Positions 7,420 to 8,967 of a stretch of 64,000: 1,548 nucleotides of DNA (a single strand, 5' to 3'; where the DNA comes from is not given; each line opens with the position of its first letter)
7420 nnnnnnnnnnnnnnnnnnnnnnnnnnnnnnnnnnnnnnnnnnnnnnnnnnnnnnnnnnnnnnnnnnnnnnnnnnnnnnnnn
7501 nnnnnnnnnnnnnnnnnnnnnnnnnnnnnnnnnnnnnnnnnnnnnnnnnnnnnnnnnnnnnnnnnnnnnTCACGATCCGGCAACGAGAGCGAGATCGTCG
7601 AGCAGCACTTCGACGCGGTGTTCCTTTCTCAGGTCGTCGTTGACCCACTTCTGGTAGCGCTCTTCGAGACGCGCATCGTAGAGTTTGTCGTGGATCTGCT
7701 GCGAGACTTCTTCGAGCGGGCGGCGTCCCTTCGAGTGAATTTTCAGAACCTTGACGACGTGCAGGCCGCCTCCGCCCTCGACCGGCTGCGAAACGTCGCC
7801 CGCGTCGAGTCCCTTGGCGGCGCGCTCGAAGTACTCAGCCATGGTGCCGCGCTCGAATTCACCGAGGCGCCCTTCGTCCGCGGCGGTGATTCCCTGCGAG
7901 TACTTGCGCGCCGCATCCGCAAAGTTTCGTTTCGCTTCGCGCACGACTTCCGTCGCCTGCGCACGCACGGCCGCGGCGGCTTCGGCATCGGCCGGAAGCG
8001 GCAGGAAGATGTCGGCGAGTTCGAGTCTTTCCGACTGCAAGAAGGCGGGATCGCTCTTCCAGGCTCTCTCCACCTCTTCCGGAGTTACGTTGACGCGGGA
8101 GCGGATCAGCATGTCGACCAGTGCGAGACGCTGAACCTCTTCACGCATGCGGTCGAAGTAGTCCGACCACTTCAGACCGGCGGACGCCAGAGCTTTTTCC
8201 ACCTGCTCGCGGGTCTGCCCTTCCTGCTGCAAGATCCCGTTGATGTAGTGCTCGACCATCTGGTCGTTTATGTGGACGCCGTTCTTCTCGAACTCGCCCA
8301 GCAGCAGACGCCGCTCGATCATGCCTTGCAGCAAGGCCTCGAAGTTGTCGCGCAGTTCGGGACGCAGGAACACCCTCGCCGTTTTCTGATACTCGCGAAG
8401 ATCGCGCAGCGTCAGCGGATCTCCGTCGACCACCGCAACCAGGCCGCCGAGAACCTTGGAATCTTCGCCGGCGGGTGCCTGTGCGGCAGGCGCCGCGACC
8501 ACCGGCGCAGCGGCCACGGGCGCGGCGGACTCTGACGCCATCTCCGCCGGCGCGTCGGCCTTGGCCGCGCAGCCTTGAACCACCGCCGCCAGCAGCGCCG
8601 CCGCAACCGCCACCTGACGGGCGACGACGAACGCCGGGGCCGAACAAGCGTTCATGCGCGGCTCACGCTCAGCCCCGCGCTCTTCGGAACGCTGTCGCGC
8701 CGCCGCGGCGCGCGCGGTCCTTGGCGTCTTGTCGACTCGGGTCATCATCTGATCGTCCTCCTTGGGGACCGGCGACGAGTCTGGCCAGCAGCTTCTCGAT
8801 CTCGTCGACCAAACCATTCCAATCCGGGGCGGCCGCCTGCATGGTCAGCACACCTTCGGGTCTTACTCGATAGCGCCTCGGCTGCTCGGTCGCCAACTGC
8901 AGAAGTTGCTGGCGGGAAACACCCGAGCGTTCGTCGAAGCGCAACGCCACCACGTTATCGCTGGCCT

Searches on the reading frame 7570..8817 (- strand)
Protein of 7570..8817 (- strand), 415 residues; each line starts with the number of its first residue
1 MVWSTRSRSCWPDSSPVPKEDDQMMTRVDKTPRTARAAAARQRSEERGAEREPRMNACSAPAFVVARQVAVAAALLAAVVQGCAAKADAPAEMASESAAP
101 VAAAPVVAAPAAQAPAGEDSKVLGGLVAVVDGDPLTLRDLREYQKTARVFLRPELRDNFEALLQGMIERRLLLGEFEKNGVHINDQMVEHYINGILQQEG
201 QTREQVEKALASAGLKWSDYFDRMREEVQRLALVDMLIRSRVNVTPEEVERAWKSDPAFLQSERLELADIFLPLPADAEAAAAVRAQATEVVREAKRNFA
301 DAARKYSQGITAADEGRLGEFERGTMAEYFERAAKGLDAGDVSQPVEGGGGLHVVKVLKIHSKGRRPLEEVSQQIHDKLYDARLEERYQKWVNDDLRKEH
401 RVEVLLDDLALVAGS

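Call 64: search_protein_families(library=pfam, proteins=[window:7570-8817:-], max_evalue=0.00001)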
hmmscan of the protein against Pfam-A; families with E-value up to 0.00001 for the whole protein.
window:7570-8817:- (415 aa): 5 families
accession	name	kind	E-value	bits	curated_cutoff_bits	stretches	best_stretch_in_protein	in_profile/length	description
PF00639.27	Rotamase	-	7.3e-17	62.6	21.7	1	274-357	6-95/97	PPIC-type PPIASE domain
PF13616.12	Rotamase_3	-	1.4e-11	45.4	22.5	1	281-359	34-114/116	PPIC-type PPIASE domain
PF13145.12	Rotamase_2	-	5.5e-10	40.6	27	1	244-372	1-120/121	PPIC-type PPIASE domain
PF13624.11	SurA_N_3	-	2.7e-09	37.5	27.2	1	125-229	40-157/162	SurA-like N-terminal domain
PF09312.16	SurA_N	-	1.4e-08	35.4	30.8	1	160-228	44-112/118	SurA N-terminal domain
